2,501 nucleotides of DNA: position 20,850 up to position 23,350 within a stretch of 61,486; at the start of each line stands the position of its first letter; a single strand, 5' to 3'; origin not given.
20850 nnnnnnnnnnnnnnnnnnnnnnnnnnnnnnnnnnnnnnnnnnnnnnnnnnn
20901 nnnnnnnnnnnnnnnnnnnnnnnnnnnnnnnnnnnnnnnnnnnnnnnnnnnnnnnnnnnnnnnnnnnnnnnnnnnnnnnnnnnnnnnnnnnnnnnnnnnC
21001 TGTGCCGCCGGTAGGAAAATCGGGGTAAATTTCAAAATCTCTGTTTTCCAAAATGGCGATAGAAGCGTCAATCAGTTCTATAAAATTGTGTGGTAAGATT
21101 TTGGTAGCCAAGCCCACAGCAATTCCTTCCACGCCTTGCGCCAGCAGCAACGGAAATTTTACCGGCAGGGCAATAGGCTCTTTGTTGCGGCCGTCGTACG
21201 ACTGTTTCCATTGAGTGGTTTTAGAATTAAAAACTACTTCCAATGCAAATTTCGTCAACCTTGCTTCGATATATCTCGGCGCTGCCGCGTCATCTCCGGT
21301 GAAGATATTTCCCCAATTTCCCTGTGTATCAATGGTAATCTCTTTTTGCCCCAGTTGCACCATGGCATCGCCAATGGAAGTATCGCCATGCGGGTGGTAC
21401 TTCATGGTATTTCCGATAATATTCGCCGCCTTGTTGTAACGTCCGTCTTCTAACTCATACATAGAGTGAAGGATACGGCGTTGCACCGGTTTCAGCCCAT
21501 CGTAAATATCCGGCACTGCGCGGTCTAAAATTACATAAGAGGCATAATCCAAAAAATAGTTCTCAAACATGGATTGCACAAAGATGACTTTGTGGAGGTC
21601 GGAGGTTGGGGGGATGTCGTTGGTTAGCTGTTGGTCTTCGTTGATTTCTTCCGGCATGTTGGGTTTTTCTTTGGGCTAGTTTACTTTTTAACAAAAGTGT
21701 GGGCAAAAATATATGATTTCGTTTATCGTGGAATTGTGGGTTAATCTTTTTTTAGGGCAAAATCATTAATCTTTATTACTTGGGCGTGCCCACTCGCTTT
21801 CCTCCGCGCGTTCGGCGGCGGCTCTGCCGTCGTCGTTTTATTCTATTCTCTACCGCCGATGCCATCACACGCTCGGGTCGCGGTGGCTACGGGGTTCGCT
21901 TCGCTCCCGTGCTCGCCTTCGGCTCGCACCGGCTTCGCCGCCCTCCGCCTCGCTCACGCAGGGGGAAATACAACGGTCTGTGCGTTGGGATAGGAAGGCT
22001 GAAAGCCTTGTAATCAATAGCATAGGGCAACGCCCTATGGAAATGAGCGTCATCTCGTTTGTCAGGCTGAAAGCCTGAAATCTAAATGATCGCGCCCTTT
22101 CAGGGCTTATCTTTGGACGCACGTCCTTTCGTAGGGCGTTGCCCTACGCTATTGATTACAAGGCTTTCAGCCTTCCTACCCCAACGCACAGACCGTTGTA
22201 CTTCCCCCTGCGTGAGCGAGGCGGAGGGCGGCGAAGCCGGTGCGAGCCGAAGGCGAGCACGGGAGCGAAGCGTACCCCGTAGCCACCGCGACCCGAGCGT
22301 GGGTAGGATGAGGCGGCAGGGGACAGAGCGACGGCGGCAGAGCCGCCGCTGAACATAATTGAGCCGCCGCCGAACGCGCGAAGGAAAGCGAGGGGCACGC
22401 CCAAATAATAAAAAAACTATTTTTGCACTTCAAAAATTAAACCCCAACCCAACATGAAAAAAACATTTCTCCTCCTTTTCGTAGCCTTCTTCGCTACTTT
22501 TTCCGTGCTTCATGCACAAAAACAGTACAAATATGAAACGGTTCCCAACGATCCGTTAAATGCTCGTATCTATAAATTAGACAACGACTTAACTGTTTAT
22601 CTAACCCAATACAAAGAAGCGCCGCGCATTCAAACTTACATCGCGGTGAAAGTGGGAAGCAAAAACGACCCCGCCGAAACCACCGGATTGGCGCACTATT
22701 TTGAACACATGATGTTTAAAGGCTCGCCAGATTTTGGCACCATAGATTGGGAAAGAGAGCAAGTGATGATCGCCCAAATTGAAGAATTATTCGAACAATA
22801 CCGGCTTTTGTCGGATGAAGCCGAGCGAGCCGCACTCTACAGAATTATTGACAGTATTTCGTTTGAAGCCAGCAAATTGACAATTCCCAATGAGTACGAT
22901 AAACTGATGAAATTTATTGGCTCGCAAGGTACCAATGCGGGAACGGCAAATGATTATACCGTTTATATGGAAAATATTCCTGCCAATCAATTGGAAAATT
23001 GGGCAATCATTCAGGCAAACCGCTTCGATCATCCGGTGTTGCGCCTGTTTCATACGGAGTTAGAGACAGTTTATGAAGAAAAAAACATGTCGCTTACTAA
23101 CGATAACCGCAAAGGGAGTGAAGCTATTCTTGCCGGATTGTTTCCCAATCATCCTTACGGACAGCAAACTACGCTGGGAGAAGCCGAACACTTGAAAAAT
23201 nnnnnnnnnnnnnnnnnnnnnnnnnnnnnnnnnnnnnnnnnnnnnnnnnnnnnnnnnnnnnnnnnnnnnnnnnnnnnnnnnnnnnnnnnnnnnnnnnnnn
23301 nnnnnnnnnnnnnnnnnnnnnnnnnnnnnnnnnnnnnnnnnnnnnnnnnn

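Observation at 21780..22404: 625-bp GC-rich foldback element sitting exactly between two divergent promoters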

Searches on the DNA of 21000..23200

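Call 4: search_rna_families(source=window, start=21000, end=23200, threshold=evalue, max_evalue=1, show_alignments=3)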
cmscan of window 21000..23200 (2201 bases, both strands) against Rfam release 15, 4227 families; matches with E-value up to 1: 2.
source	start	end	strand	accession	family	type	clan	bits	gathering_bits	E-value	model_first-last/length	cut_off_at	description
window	22022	22147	-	RF00130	mir-192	Gene; miRNA;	-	23.4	54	0.018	1-76/76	no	mir-192/215 microRNA precursor family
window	22082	22107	+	RF01687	Acido-Lenti-1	Gene; sRNA;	-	17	37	0.87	1-46/46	no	Acido-Lenti-1 RNA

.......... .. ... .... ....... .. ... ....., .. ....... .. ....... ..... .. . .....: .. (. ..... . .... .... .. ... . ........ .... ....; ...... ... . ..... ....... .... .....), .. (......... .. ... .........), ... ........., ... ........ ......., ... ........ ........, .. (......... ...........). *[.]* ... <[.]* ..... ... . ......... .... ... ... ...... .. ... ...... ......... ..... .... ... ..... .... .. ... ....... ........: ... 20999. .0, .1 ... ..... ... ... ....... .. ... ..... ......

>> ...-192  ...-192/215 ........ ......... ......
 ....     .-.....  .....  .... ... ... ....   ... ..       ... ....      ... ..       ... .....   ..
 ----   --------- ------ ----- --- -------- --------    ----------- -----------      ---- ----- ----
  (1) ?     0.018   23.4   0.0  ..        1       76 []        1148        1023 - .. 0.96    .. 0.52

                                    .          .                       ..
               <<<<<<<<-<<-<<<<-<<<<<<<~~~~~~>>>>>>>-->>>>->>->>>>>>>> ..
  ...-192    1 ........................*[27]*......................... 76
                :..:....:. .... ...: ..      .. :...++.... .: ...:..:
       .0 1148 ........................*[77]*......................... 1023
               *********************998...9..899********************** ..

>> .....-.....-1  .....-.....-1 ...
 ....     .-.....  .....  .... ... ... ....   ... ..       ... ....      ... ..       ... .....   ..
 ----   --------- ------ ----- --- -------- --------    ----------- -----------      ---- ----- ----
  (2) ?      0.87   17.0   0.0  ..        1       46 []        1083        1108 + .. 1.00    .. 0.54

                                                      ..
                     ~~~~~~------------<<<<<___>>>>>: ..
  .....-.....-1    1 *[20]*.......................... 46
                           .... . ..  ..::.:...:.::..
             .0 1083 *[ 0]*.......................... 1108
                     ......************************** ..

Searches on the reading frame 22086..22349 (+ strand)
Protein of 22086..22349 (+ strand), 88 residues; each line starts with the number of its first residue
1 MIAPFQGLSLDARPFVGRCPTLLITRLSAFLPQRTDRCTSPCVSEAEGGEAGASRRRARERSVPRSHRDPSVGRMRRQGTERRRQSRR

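Call 46: find_homologous_proteins(query=window:22086-22349:+, max_evalue=0.1)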
Query seq(88 aa): 6 candidates shared short words with the query, none scored E <= 0.1.
